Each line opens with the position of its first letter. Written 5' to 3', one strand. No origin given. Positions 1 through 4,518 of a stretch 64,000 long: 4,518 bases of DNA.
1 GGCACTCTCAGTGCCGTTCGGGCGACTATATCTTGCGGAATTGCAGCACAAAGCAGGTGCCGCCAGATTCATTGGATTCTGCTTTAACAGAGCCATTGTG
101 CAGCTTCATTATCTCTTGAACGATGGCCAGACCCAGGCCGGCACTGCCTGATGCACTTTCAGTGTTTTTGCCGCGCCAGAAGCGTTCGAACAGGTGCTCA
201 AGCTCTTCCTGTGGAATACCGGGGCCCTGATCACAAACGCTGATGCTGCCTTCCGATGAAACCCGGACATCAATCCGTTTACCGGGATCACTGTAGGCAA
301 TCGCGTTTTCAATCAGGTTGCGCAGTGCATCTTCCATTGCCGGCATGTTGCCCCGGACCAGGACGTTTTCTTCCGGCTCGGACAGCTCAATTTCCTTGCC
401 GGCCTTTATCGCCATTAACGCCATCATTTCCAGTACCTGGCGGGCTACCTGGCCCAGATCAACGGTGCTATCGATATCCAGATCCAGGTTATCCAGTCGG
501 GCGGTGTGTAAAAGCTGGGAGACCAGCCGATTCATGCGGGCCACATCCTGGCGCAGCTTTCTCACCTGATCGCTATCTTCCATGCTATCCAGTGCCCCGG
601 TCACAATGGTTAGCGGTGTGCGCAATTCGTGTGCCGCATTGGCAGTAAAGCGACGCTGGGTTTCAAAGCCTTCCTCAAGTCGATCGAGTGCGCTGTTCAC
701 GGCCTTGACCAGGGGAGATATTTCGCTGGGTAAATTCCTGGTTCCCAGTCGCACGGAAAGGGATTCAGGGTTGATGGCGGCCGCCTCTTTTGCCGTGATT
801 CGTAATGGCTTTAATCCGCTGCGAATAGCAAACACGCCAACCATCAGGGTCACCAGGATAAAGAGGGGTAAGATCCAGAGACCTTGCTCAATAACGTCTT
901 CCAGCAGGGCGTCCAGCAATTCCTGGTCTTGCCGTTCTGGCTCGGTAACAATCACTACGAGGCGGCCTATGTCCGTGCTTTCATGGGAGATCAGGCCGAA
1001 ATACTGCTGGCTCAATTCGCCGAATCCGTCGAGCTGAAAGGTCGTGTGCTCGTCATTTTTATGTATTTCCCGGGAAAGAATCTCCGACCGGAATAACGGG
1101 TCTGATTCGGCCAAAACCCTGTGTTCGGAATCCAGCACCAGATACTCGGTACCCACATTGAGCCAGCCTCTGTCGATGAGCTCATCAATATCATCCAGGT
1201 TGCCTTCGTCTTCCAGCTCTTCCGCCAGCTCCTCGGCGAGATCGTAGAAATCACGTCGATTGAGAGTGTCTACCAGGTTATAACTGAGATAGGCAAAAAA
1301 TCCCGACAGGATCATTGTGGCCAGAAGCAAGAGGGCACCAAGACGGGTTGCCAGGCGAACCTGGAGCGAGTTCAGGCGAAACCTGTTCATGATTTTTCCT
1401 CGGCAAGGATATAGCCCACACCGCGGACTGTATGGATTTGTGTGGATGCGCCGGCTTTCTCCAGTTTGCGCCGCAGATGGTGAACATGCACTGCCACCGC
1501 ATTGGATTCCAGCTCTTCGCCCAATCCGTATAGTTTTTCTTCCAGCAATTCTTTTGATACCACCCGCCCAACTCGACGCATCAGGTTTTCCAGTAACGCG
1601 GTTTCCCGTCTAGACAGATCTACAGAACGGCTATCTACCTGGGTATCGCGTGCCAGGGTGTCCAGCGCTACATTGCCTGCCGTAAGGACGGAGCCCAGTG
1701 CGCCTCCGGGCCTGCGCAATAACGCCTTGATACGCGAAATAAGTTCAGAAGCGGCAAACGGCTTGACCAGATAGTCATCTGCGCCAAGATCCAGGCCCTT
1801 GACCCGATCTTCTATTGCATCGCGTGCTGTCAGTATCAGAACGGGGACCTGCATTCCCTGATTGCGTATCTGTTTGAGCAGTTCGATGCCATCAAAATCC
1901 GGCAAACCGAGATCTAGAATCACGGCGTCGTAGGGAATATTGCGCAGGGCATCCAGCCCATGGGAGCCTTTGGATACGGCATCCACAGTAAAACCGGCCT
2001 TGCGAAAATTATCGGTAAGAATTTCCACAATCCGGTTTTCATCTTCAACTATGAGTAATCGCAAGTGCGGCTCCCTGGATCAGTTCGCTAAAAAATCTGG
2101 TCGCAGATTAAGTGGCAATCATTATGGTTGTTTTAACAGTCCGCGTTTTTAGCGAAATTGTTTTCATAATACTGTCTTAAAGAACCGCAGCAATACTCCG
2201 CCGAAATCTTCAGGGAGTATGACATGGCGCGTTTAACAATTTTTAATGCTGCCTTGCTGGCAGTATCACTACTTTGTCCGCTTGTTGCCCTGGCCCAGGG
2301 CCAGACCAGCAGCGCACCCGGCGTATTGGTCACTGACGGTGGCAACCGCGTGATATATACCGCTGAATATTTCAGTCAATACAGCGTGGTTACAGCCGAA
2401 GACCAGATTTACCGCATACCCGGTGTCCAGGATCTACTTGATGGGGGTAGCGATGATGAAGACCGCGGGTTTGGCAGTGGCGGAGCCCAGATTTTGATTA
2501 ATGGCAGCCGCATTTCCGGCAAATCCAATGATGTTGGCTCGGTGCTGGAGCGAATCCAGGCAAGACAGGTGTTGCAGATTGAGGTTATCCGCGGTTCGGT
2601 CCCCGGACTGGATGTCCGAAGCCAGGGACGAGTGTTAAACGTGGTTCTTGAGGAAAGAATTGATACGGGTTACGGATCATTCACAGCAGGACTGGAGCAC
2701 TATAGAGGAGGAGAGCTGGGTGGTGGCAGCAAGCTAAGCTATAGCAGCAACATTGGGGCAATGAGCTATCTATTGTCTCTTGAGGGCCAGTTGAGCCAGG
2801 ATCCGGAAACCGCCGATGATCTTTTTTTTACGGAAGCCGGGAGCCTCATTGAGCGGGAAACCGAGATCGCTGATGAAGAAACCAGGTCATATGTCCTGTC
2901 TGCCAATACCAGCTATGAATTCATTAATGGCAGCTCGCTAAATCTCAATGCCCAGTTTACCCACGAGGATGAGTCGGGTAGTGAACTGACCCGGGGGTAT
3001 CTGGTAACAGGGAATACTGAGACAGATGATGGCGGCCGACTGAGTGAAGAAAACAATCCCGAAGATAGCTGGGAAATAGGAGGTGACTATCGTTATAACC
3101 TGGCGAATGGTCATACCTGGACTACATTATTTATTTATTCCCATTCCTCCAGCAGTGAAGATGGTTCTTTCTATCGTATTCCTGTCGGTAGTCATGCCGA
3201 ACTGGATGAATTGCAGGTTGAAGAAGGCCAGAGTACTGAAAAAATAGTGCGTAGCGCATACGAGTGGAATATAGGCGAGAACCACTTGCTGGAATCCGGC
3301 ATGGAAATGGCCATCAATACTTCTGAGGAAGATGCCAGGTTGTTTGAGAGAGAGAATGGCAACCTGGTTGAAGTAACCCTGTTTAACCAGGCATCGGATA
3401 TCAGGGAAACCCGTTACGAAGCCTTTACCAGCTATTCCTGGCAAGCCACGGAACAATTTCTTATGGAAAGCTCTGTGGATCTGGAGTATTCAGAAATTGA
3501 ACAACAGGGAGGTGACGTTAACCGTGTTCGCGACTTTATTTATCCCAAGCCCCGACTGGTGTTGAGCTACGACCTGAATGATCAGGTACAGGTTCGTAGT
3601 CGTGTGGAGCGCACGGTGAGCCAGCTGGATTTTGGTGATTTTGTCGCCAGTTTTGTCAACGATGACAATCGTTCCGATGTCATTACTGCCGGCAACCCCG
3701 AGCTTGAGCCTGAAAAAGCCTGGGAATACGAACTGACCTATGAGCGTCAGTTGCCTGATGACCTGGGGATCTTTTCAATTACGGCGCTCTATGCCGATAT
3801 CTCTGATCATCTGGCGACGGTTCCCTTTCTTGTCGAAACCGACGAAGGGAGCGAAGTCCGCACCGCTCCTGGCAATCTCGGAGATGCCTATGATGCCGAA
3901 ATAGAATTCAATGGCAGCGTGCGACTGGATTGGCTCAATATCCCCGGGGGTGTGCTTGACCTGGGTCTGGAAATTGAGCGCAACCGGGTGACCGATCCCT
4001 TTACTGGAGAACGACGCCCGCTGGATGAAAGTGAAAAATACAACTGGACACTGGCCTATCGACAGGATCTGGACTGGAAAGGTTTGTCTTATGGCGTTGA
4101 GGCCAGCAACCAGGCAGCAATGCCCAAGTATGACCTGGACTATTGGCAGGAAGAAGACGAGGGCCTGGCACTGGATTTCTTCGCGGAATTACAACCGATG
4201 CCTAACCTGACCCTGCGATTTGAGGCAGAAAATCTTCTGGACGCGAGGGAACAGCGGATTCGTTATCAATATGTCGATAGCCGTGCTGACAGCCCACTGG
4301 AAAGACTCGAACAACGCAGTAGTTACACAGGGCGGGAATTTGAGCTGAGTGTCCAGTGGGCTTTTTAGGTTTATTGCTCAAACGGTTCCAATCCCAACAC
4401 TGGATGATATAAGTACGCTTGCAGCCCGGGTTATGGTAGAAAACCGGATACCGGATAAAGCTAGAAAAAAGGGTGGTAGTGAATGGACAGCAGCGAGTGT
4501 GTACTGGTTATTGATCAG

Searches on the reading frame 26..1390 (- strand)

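Call 58: search_protein_families(library=pfam, proteins=[window:26-1390:-], max_evalue=0.00001)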
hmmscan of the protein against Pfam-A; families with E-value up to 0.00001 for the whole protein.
window:26-1390:- (454 aa): 3 families
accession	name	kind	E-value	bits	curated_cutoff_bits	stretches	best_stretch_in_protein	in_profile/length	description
PF02518.31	HATPase_c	-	3.9e-26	92.1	26.4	1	352-452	6-108/111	Histidine kinase-, DNA gyrase B-, and HSP90-like ATPase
PF00512.31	HisKA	-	1.9e-12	47.5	26.9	1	245-301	2-65/66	His Kinase A (phospho-acceptor) domain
PF00672.30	HAMP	-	9.7e-06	26.3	25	0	188-240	2-53/53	HAMP domain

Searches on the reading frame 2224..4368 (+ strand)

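Call 58: search_protein_families(library=pfam, proteins=[window:2224-4368:+], max_evalue=0.00001)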
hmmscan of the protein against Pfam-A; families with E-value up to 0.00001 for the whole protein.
window:2224-4368:+ (714 aa): 2 families
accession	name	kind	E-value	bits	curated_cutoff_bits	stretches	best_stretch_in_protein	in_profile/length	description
PF14905.12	OMP_b-brl_3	-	1.3e-22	80.8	27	1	295-618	6-326/408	Outer membrane protein beta-barrel family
PF00593.30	TonB_dep_Rec_b-barrel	-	1.4e-19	71.7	27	1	239-671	18-436/436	TonB dependent receptor-like, beta-barrel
